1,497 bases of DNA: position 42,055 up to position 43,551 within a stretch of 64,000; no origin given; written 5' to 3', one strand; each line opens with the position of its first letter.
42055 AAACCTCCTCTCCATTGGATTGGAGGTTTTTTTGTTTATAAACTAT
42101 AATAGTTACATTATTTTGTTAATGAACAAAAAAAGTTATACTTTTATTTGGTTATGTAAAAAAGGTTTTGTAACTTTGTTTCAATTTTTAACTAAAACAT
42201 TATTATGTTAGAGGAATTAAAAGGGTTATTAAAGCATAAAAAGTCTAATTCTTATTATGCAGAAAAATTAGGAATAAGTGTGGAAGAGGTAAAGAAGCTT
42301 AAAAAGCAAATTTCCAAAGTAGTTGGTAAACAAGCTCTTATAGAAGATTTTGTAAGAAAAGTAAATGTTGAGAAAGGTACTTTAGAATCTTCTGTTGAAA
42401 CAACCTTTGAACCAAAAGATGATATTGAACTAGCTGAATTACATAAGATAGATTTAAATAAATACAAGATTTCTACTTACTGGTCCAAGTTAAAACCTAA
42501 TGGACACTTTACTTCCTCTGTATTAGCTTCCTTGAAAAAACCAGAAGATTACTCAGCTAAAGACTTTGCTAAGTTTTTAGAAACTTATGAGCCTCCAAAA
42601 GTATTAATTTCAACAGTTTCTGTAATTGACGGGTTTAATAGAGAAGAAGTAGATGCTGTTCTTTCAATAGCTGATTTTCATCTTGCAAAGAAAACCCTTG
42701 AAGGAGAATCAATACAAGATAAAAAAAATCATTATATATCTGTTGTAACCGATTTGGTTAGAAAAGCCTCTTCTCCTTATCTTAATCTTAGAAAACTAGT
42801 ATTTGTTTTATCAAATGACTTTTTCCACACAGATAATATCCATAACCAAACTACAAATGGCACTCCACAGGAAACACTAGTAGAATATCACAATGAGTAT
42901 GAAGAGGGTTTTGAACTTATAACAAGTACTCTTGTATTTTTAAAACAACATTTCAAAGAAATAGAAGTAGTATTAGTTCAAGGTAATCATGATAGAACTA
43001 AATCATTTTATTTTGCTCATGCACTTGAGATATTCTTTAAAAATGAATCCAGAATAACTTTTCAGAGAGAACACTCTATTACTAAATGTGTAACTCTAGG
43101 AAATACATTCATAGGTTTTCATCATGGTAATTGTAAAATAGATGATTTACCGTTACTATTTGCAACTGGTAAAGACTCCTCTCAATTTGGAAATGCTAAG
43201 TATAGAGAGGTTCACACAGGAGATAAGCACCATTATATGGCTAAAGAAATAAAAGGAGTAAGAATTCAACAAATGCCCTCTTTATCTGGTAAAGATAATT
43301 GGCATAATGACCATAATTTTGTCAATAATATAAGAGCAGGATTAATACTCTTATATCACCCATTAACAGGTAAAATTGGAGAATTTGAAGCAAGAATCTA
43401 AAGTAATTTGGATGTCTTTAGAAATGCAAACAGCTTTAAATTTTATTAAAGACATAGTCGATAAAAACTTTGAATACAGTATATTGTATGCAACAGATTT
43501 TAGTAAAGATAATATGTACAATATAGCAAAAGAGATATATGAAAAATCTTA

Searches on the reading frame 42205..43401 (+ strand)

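Call 10: search_protein_families(library=pfam, proteins=[window:42205-43401:+], max_evalue=0.01)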
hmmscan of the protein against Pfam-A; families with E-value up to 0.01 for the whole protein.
window:42205-43401:+ (398 aa): 0 families

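Call 11: search_protein_families(library=phrogs, proteins=[window:42205-43401:+], max_evalue=0.01)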
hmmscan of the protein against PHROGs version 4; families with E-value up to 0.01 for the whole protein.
window:42205-43401:+ (398 aa): 4 families
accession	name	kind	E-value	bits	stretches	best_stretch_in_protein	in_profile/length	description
phrog_704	-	DNA, RNA and nucleotide metabolism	1.2e-49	170.4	1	3-397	10-385/390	DNA repair exonuclease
phrog_284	-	DNA, RNA and nucleotide metabolism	4.4e-11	43.3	1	146-385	127-381/398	exonuclease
phrog_21891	-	unknown function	8.4e-10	40.4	1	267-374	4-110/130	-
phrog_20762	-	unknown function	3.5e-08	34.7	1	288-396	5-113/117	-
